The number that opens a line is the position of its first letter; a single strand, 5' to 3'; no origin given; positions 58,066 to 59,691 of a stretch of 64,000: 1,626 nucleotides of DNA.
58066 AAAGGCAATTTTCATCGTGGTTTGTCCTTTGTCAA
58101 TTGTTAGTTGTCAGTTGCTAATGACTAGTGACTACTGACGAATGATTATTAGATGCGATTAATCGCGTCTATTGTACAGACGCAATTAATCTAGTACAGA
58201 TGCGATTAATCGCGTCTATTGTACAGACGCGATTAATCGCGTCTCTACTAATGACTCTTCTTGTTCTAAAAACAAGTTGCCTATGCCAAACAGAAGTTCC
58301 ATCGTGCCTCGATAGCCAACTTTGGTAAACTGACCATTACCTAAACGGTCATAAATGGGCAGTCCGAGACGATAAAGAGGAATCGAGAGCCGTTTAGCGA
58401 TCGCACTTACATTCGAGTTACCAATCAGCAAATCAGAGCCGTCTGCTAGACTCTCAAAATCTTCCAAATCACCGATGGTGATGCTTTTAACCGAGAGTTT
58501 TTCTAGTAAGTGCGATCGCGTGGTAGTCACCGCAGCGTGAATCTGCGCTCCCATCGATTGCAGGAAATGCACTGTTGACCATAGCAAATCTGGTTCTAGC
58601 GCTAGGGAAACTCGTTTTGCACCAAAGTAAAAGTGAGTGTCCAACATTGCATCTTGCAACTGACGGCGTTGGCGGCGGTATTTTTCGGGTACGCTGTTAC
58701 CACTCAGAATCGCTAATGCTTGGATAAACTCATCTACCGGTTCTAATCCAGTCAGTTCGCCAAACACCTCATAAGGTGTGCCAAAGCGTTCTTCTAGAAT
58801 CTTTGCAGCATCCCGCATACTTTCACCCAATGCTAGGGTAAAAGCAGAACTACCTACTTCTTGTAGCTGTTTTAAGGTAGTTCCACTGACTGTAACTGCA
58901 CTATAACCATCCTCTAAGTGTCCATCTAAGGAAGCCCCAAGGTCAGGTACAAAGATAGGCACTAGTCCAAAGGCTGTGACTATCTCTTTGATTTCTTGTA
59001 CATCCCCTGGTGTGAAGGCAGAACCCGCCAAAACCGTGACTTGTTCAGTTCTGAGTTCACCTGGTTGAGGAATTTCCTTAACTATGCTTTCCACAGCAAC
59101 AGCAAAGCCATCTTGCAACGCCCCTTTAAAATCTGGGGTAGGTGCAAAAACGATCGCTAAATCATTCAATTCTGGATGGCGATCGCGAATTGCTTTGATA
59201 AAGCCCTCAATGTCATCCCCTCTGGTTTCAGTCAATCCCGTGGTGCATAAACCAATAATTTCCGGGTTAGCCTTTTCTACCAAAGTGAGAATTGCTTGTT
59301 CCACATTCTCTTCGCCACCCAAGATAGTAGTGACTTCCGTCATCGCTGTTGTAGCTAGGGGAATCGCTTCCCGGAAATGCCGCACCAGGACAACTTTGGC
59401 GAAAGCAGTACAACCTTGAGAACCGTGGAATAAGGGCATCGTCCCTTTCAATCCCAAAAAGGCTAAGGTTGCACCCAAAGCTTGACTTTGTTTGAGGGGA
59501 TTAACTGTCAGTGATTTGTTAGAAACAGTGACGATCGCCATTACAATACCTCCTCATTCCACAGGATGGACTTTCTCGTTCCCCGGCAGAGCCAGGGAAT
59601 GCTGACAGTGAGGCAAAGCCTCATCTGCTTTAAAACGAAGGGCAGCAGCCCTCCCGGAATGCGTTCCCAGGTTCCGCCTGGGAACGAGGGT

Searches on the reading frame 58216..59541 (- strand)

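Call 61: search_protein_families(library=pfam, proteins=[window:58216-59541:-], max_evalue=0.00001)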
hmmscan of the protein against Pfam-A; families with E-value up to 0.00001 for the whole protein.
window:58216-59541:- (441 aa): 1 family
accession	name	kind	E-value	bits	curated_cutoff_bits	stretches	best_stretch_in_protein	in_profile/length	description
PF00148.24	Oxidored_nitro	-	1.1e-112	377.3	28.6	1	19-423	1-397/399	Nitrogenase component 1 type Oxidoreductase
